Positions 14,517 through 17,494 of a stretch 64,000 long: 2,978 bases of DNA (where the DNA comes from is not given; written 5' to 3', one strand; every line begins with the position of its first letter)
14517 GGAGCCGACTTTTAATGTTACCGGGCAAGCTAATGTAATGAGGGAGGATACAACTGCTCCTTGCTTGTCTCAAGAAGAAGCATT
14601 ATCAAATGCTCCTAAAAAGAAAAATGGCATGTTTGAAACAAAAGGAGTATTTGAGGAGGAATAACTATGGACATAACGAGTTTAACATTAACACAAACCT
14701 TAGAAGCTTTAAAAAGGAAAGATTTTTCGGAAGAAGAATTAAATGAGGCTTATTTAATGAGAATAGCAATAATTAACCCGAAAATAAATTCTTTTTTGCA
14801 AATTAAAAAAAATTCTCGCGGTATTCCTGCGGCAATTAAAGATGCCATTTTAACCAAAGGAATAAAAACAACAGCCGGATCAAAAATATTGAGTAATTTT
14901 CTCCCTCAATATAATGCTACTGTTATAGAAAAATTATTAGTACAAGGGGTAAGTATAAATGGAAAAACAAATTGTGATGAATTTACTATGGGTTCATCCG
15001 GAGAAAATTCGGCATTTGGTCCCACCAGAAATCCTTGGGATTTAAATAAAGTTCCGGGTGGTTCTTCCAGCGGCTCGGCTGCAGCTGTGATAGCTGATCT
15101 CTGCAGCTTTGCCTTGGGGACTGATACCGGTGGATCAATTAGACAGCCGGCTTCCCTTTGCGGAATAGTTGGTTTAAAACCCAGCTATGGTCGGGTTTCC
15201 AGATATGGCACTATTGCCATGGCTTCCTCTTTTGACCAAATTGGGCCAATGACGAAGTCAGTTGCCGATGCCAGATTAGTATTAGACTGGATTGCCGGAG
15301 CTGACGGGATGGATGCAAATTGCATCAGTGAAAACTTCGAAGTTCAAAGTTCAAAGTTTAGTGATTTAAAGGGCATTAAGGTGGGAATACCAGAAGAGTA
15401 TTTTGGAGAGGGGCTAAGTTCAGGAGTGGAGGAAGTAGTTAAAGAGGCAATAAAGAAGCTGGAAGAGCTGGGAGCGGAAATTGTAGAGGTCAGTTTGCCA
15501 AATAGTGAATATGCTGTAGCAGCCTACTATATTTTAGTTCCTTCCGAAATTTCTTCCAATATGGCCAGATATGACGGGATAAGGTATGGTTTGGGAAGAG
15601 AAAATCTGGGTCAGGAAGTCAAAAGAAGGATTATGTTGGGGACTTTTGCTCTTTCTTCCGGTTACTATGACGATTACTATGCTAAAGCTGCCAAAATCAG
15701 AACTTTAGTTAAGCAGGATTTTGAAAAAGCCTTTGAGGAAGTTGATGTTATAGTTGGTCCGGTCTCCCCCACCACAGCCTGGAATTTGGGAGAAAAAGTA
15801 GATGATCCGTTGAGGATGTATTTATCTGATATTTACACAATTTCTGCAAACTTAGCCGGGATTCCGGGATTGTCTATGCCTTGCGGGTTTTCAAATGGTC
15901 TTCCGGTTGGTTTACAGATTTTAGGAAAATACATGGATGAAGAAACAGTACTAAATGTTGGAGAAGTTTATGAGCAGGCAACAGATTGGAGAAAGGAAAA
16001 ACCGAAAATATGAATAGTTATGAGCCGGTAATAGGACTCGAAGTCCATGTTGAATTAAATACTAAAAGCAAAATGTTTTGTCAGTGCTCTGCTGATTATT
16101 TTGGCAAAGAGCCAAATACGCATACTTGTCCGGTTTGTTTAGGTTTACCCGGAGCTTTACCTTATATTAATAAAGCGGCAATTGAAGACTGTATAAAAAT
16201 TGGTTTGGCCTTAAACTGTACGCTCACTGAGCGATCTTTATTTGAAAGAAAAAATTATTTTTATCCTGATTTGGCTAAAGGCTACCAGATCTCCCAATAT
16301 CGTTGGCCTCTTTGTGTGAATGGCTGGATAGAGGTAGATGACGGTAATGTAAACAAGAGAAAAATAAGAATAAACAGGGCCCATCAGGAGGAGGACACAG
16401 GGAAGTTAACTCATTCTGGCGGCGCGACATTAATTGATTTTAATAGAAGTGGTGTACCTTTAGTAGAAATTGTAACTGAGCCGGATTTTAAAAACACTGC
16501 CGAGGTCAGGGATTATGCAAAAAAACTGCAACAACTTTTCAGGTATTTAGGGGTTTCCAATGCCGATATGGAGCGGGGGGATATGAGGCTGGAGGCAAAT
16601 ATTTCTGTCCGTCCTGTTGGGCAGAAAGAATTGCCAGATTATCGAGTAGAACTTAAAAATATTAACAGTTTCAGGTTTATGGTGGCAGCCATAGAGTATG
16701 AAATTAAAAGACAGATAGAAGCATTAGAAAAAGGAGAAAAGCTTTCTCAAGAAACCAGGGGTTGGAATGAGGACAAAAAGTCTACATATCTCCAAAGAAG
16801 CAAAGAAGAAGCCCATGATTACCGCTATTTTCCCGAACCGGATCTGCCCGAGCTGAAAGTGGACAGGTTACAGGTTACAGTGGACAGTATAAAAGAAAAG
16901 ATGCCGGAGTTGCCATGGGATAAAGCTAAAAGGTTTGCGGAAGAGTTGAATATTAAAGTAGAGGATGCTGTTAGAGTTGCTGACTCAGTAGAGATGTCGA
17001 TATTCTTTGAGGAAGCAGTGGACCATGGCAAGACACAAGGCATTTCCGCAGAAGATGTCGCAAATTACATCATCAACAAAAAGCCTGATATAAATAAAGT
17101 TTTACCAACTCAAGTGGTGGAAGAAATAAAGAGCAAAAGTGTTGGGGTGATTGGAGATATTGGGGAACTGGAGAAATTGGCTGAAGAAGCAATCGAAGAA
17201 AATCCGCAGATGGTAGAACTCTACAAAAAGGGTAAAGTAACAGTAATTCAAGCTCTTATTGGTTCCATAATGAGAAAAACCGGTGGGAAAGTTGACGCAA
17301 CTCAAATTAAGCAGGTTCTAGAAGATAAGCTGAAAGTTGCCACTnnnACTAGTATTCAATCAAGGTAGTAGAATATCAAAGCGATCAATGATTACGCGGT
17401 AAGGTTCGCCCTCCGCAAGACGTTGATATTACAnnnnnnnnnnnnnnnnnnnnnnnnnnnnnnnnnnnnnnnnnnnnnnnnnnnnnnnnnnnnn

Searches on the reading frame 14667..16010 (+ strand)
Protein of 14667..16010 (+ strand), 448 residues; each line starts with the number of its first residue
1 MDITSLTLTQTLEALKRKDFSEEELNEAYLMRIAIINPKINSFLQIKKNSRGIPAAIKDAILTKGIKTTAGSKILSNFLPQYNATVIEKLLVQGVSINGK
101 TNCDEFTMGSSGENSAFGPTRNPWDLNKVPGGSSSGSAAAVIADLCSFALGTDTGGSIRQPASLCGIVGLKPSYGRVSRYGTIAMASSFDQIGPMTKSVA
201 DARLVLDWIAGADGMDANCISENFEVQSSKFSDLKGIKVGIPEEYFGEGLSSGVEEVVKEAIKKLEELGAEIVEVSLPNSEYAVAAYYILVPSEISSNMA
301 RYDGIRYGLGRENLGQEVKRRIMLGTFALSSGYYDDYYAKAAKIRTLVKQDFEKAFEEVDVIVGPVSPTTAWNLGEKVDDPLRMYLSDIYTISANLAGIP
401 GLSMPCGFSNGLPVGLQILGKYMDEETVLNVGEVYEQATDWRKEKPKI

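Call 43: search_protein_families(library=ncbifam, proteins=[window:14667-16010:+], max_evalue=0.00001)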
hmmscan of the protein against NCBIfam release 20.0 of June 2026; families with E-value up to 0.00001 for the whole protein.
window:14667-16010:+ (448 aa): 26 families (the best 25 are shown)
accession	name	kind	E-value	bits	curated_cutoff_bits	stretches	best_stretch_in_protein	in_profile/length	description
TIGR00132.1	gatA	equivalog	1.5e-166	554.8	481.1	1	35-440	43-465/466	Asp-tRNA(Asn)/Glu-tRNA(Gln) amidotransferase subunit GatA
NF005565.0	PRK07235.1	subfamily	7.1e-91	305.3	545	1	52-443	90-505/506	amidase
NF005688.0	PRK07488.1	equivalog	2e-81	274.3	532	1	51-438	76-465/474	indoleacetamide hydrolase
NF006631.0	PRK09201.1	equivalog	4.7e-78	263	461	1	51-438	73-454/466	AtzE family amidohydrolase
NF005517.0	PRK07139.1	equivalog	3.4e-77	260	546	1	56-436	43-430/439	amidase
TIGR02715.1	amido_AtzE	subfamily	6.3e-75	252.8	425.75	1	52-437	67-446/452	AtzE family amidohydrolase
NF004815.0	PRK06169.1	equivalog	6.7e-73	245.8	506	1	52-447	77-467/471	amidase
NF006006.0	PRK08137.1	equivalog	2.8e-70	237.6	534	2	51-302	102-361/529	amidase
NF005450.0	PRK07042.1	equivalog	7.9e-70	235.6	458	1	52-447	74-460/464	amidase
NF005686.0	PRK07486.1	subfamily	2.4e-67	227.7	465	1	51-446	81-480/486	amidase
NF004816.0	PRK06170.1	equivalog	6.6e-62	209.7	503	1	51-439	77-482/493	amidase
NF005687.0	PRK07487.1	subfamily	1.4e-61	208.7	428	1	51-438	74-455/468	amidase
TIGR02713.1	allophanate_hyd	equivalog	4.4e-61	207.1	511.05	1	51-443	33-417/563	allophanate hydrolase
NF006043.0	PRK08186.1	subfamily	6.7e-60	203.1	487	1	47-443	66-452/600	allophanate hydrolase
NF006169.0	PRK08310.1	equivalog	8.5e-60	203.2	391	1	51-433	27-388/395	amidase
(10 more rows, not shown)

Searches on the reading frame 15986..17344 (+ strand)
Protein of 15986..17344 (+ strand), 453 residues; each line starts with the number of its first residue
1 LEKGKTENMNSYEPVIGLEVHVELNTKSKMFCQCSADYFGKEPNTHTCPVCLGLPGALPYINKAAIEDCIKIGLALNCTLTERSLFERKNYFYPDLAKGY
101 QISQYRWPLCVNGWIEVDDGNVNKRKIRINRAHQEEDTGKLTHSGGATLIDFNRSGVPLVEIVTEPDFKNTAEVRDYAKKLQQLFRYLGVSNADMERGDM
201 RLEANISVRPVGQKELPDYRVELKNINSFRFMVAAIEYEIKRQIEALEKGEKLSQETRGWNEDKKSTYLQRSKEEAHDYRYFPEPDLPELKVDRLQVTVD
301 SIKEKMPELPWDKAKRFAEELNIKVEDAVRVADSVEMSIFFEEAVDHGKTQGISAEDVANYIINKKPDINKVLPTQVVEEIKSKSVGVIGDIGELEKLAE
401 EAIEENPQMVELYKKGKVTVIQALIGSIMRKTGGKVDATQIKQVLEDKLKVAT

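Call 43: search_protein_families(library=ncbifam, proteins=[window:15986-17344:+], max_evalue=0.00001)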
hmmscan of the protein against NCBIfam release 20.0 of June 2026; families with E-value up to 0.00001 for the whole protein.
window:15986-17344:+ (453 aa): 9 families
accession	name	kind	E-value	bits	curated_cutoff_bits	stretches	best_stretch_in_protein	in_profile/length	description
NF004012.0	PRK05477.1-2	equivalog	6.1e-161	536.4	338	2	10-364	2-352/481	Asp-tRNA(Asn)/Glu-tRNA(Gln) amidotransferase subunit GatB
NF004014.0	PRK05477.1-4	equivalog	1.5e-148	495.5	414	2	11-362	2-346/475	Asp-tRNA(Asn)/Glu-tRNA(Gln) amidotransferase subunit GatB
TIGR00133.1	gatB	equivalog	2.1e-140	468.5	314.8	2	10-364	2-354/481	Asp-tRNA(Asn)/Glu-tRNA(Gln) amidotransferase subunit GatB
NF004013.0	PRK05477.1-3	equivalog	9.2e-133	443.3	653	2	7-350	12-363/501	Asp-tRNA(Asn)/Glu-tRNA(Gln) amidotransferase subunit GatB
NF004015.0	PRK05477.1-5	equivalog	2.1e-128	429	628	2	8-365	11-361/488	Asp-tRNA(Asn)/Glu-tRNA(Gln) amidotransferase subunit GatB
NF004011.1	PRK05477.1-1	equivalog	5.8e-124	414.4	680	2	12-372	3-363/475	Asp-tRNA(Asn)/Glu-tRNA(Gln) amidotransferase subunit GatB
NF003107.0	PRK04028.1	equivalog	2e-36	125.6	456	2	61-253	94-270/630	Glu-tRNA(Gln) amidotransferase subunit GatE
TIGR00134.1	gatE_arch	equivalog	2.5e-30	105.3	319.55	1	61-255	92-270/622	Glu-tRNA(Gln) amidotransferase subunit GatE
NF011291.0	PRK14703.1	equivalog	1.8e-11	43.1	681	1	380-450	698-768/769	glutamine--tRNA ligase/YqeY domain fusion protein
